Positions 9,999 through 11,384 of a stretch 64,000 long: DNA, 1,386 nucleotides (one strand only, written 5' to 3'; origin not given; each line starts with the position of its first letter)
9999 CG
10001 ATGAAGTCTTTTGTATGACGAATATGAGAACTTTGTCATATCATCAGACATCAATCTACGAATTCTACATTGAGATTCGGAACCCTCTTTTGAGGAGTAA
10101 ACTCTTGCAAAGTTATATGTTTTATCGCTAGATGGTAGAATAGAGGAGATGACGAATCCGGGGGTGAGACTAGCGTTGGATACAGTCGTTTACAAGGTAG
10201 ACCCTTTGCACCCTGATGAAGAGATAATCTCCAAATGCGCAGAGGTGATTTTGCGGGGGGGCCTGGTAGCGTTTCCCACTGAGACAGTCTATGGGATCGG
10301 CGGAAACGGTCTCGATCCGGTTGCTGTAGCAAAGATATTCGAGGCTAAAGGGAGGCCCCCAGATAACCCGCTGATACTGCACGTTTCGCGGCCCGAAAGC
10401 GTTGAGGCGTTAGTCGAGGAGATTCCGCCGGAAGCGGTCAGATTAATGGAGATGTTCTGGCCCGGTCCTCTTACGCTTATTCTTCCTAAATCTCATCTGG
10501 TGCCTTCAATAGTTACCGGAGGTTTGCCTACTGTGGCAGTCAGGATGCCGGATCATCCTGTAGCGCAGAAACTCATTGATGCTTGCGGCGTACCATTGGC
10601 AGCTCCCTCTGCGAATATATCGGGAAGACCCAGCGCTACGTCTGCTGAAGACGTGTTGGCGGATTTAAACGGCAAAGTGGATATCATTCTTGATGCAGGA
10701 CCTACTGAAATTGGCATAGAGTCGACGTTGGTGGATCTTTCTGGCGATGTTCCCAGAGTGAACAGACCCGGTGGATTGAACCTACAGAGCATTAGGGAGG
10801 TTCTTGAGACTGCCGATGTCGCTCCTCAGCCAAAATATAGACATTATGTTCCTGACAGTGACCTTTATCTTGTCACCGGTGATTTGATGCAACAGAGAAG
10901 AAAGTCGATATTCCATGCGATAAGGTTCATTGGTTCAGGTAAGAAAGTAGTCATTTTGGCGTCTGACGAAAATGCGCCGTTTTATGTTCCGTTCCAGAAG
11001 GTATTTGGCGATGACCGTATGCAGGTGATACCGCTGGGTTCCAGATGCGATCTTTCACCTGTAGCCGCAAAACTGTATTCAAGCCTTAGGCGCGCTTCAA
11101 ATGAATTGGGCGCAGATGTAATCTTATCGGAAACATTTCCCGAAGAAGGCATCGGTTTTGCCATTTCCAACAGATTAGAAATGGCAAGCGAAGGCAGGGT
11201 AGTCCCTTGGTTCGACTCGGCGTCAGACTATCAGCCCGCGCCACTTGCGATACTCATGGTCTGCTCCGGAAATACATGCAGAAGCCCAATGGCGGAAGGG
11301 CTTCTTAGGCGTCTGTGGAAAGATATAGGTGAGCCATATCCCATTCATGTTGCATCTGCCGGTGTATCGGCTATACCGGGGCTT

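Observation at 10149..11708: Single-ORF fusion of TsaC/Sua5 (t6A synthesis) with a YwlE-like low-molecular-weight phosphatase.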

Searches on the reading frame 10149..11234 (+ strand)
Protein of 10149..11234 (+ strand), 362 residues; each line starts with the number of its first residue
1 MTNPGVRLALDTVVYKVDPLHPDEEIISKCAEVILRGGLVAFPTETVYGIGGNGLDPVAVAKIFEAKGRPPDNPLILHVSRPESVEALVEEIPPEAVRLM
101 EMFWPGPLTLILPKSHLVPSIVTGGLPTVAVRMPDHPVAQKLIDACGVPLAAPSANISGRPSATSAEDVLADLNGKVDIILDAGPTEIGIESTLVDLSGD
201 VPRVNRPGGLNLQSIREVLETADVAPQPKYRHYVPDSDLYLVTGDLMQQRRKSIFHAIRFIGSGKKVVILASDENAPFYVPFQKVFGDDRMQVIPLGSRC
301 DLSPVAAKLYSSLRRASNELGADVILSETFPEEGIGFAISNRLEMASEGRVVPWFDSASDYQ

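Call 18: search_solved_structures(query=window:10149-11234:+, max_evalue=0.00001, show_alignments=1)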
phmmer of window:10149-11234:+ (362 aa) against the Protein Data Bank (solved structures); distinct sequences matched with E-value up to 0.00001: 12.
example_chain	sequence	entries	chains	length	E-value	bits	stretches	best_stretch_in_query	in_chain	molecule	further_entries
6f87_A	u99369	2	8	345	1.6e-79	270.9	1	30-352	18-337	Threonylcarbamoyl-AMP synthase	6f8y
6f89_A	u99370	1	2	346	6.2e-77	262.4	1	30-352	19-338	Threonylcarbamoyl-AMP synthase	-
2eqa_A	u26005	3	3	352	5.6e-74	252.6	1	12-352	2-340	Hypothetical protein ST1526 | Putative uncharacterized protein ST1526 | YrdC/Sua5 family protein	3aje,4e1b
9d3h_A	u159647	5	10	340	5.3e-70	239.6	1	11-347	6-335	Threonylcarbamoyl-AMP synthase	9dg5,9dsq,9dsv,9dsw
8ide_A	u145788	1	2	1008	2.5e-46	161.7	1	17-350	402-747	N(6)-L-threonylcarbamoyladenine synthase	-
1jcu_A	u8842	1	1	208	2.6e-36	128.8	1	14-209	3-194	conserved protein MTH1692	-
1hru_A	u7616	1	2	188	2.6e-22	82.7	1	26-178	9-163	YRDC GENE PRODUCT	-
2mx1_A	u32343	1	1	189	2.6e-22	82.7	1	26-178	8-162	Threonylcarbamoyl-AMP synthase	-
1kk9_A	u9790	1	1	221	2.6e-18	69.5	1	15-208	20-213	probable translation factor yciO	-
1k7j_A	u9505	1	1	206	2.9e-18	69.4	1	16-208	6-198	Protein yciO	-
3tsp_A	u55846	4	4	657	7.2e-06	28.6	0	81-182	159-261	Transcriptional regulatory protein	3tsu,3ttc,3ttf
3tsq_A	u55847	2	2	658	7.2e-06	28.6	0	81-182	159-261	Transcriptional regulatory protein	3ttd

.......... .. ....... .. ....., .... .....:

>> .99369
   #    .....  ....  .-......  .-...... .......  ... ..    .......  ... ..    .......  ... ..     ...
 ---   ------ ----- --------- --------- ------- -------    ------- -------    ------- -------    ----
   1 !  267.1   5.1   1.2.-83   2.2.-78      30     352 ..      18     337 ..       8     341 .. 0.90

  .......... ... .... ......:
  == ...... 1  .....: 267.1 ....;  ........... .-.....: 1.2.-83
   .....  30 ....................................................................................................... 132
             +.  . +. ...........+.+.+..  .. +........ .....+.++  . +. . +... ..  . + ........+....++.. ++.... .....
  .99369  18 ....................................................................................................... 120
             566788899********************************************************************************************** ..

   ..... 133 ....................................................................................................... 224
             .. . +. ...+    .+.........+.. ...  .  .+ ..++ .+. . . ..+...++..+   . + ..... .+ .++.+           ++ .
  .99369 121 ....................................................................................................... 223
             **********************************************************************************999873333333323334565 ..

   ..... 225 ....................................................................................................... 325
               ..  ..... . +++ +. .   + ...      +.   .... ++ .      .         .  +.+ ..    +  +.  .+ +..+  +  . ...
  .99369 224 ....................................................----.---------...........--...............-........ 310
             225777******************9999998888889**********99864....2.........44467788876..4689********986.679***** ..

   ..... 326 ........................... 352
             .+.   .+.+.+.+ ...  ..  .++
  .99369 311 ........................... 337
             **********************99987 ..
